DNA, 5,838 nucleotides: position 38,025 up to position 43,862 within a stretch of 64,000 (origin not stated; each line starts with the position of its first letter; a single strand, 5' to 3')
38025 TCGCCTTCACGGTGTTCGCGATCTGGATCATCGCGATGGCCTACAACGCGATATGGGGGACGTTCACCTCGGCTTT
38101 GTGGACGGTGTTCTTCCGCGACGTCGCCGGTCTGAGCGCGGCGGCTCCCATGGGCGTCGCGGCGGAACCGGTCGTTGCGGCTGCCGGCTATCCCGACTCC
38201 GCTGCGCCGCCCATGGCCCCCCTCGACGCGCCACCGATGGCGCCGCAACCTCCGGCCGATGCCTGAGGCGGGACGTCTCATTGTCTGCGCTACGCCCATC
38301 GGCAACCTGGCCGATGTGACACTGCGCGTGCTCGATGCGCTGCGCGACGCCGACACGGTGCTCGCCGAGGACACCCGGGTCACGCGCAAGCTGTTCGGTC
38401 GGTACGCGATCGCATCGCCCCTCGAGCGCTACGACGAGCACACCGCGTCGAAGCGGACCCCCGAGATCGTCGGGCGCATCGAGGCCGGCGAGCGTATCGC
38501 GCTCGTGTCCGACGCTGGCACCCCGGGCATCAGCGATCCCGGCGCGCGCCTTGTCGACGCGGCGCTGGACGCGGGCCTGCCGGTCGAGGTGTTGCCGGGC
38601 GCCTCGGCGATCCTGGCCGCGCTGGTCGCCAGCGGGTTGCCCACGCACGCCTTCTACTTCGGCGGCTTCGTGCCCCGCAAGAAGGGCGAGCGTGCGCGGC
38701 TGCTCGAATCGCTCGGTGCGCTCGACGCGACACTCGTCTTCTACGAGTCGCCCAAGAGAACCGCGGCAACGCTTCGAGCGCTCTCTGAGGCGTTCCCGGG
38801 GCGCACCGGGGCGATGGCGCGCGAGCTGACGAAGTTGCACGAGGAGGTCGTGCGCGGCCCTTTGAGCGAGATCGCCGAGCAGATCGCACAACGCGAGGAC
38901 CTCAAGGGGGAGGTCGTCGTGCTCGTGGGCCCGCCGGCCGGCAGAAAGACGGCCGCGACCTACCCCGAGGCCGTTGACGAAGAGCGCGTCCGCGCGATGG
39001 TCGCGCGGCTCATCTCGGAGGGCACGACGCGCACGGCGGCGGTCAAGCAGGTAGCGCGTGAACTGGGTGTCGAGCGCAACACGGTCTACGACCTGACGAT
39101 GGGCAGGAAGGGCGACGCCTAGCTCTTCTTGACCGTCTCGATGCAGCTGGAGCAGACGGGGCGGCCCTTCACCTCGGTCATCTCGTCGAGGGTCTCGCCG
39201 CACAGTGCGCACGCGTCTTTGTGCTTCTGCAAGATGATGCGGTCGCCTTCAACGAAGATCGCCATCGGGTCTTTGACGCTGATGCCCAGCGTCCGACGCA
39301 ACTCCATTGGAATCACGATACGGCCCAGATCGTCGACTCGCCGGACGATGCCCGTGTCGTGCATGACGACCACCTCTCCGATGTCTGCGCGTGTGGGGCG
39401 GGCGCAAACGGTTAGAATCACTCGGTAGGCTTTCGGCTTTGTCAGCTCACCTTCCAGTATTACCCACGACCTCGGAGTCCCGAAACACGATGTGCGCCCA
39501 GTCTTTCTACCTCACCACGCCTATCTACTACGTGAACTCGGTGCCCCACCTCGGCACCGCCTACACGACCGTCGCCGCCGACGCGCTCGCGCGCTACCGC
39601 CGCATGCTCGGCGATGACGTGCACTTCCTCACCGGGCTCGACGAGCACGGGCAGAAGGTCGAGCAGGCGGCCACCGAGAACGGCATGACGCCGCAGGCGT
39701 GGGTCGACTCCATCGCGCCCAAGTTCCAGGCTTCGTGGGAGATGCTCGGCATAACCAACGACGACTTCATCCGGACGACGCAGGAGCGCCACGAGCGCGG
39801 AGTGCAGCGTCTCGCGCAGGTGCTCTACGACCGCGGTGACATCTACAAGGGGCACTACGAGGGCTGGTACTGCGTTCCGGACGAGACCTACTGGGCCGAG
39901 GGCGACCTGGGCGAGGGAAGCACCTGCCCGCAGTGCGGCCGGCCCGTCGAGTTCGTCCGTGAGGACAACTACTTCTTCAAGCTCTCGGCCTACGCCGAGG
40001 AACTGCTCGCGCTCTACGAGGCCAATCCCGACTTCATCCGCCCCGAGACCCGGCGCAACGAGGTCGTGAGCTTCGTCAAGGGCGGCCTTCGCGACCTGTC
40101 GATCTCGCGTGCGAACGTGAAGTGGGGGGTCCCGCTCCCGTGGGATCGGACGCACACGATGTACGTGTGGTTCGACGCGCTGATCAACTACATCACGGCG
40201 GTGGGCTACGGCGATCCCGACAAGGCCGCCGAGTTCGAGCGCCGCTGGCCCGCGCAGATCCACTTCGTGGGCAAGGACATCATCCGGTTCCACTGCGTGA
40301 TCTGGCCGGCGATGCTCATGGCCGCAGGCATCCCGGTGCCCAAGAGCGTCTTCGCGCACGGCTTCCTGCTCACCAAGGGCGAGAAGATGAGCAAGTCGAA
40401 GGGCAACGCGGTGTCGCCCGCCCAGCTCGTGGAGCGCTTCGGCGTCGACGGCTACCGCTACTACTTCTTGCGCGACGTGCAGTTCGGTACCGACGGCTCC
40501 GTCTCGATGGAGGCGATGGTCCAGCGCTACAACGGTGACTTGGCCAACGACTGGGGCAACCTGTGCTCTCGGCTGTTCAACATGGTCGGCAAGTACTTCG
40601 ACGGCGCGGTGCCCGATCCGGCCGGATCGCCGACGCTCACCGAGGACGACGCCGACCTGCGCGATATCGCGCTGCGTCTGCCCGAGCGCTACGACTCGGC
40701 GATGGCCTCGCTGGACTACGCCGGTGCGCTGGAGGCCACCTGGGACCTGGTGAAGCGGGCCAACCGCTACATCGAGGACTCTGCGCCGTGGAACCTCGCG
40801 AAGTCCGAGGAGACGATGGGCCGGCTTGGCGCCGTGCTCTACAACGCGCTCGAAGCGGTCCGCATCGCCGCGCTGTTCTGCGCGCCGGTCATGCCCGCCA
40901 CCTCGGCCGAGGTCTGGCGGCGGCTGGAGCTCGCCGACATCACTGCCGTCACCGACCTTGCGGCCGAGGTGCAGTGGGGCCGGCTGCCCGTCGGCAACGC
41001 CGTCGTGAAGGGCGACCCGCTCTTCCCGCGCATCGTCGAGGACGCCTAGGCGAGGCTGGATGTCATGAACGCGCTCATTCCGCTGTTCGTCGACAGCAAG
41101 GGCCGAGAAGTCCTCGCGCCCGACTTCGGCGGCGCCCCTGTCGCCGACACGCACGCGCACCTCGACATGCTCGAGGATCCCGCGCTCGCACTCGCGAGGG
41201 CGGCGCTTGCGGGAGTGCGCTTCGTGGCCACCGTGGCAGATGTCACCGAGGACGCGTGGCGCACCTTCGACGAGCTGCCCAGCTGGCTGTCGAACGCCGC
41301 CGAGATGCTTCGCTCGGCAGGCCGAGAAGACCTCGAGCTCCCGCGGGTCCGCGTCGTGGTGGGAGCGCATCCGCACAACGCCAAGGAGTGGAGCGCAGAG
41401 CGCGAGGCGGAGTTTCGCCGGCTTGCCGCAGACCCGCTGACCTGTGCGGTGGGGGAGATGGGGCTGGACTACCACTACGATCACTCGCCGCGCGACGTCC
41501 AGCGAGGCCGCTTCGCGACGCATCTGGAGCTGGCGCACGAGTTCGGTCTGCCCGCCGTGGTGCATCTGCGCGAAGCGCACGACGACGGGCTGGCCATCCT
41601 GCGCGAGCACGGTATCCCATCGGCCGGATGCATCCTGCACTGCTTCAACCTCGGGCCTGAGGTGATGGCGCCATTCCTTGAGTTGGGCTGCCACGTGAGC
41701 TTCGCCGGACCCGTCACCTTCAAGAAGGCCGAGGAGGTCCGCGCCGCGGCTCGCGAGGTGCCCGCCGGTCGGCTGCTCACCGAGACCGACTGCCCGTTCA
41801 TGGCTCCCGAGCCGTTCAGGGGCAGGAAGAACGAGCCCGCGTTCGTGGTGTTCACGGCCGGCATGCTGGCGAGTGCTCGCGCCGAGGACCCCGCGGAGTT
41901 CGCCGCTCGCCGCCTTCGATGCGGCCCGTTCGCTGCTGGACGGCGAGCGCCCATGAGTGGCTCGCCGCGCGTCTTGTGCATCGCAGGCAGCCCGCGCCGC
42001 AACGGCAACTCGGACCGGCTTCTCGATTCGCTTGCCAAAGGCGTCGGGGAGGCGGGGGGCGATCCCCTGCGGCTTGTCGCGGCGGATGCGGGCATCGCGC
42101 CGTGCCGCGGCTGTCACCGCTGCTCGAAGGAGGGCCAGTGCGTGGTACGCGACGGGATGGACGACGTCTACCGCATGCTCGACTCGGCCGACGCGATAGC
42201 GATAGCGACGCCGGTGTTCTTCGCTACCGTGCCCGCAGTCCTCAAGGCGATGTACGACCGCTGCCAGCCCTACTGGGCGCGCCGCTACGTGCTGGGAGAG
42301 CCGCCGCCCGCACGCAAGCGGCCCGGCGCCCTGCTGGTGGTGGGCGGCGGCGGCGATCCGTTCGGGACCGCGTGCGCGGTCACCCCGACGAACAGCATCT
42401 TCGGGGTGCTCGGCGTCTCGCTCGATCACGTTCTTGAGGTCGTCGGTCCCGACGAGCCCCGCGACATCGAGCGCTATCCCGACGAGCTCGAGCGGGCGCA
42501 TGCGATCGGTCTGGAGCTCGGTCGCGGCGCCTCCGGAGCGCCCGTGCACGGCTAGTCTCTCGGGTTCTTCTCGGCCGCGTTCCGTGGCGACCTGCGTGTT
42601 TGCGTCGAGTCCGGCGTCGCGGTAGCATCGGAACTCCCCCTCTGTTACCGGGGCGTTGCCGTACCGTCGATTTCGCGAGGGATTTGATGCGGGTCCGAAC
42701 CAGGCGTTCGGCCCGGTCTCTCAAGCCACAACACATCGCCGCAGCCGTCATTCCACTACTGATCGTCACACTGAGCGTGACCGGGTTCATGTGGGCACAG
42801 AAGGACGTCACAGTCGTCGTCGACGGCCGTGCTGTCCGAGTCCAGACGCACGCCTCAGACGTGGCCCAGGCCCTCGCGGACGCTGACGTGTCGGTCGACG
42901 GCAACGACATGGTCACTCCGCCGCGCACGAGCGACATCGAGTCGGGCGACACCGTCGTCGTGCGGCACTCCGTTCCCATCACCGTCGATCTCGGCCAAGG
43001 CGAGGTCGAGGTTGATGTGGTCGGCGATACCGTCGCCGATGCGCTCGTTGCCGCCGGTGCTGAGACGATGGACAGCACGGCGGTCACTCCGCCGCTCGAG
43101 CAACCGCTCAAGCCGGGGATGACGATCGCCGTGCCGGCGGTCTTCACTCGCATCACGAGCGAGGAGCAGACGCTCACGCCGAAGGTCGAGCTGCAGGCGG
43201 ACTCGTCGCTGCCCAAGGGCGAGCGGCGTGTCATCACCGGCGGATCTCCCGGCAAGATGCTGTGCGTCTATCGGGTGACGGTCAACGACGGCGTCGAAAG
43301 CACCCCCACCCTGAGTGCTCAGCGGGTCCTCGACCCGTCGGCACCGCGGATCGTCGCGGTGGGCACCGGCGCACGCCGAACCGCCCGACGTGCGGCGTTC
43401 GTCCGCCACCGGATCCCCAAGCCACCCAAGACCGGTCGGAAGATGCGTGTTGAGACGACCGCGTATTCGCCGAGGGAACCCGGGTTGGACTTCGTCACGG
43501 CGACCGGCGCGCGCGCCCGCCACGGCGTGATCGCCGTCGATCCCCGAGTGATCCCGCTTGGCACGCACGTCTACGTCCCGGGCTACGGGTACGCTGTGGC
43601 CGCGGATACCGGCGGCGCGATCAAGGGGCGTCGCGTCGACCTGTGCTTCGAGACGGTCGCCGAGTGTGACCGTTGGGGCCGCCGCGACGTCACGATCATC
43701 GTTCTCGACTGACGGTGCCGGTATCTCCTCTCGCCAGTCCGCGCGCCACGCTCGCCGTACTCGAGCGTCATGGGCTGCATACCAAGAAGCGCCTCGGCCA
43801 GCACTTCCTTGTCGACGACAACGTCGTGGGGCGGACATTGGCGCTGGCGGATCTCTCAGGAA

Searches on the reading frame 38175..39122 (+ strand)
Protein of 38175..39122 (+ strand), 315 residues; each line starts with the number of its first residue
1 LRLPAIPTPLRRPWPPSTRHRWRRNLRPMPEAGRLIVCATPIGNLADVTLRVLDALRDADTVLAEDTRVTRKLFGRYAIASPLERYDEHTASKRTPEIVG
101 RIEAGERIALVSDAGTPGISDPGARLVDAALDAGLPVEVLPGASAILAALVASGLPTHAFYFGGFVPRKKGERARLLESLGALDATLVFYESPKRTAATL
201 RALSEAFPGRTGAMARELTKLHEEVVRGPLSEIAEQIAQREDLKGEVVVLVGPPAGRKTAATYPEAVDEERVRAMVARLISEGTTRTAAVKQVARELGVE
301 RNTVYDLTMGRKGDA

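Call 82: search_protein_families(library=pfam, proteins=[window:38175-39122:+], max_evalue=0.001)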
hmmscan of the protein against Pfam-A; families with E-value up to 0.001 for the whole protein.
window:38175-39122:+ (315 aa): 1 family
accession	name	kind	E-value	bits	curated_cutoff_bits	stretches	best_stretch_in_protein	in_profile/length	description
PF00590.25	TP_methylase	-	9.3e-31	107.9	27.8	1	35-234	2-212/212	Tetrapyrrole (Corrin/Porphyrin) Methylases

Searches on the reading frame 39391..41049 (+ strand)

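Call 83: search_protein_families(library=pfam, proteins=[window:39391-41049:+], max_evalue=0.001)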
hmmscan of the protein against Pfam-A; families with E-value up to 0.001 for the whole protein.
window:39391-41049:+ (552 aa): 5 families
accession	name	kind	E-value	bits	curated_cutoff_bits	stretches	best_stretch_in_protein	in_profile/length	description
PF09334.17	tRNA-synt_1g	-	3.9e-108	362.2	20.1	1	40-395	2-390/391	tRNA synthetases class I (M)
PF00133.28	tRNA-synt_1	-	4.6e-30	105.1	22.7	2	255-362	297-404/414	tRNA synthetases class I (I, L, M and V)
PF01406.26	tRNA-synt_1e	-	1.1e-11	45.2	27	1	48-155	19-125/301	tRNA synthetases class I (C) catalytic domain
PF19303.5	Anticodon_3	-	6.8e-10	39.5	23.5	1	410-551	2-138/152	Anticodon binding domain of methionyl tRNA ligase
PF01921.24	tRNA-synt_1f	-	0.00014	21.4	27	0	312-361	262-311/360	tRNA synthetases class I (K)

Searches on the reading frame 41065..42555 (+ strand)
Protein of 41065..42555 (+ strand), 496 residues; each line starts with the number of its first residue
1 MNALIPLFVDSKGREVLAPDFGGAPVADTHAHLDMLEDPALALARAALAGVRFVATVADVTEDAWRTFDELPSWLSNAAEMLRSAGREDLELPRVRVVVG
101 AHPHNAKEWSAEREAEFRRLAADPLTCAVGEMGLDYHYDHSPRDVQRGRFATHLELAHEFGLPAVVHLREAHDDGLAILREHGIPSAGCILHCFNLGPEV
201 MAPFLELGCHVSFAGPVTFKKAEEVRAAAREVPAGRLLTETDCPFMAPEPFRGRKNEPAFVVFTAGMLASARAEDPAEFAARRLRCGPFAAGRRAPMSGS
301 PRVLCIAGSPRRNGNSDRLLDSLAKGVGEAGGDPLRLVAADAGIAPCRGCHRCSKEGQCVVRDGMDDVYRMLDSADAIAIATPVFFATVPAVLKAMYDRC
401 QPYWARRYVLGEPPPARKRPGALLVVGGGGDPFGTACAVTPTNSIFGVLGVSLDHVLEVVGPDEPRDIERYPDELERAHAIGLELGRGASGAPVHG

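Call 83: search_protein_families(library=pfam, proteins=[window:41065-42555:+], max_evalue=0.001)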
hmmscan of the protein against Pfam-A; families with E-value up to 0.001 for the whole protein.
window:41065-42555:+ (496 aa): 3 families
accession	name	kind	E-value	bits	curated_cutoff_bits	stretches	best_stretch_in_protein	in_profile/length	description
PF01026.27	TatD_DNase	-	1.7e-61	208.3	27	1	28-281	2-242/253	TatD related DNase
PF03358.20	FMN_red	-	8.2e-19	68.1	24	1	301-430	1-118/152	NADPH-dependent FMN reductase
PF02525.22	Flavodoxin_2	-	9.9e-06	25.8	27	1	302-459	2-175/198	Flavodoxin-like fold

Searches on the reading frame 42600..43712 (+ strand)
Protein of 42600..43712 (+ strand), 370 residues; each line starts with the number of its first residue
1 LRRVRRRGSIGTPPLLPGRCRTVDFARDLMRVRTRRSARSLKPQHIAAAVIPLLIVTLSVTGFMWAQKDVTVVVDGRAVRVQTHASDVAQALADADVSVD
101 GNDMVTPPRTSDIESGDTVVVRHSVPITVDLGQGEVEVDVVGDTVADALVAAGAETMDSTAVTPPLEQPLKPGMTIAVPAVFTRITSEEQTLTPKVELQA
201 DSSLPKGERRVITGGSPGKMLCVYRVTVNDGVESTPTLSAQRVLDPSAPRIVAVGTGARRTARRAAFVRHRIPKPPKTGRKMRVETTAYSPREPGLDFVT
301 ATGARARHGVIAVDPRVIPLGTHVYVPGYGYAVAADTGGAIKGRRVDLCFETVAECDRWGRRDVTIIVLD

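Call 83: search_protein_families(library=pfam, proteins=[window:42600-43712:+], max_evalue=0.001)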
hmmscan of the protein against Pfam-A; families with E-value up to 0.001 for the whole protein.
window:42600-43712:+ (370 aa): 3 families
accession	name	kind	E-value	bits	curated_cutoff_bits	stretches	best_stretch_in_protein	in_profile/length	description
PF06725.17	3D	-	4.5e-21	75.3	23.8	1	310-369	2-71/72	3D domain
PF07501.17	G5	-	1.2e-15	57.9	23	1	185-256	3-74/75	G5 domain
PF03990.20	DUF348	-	1.9e-11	43.9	24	1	70-109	1-40/41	G5-linked-Ubiquitin-like domain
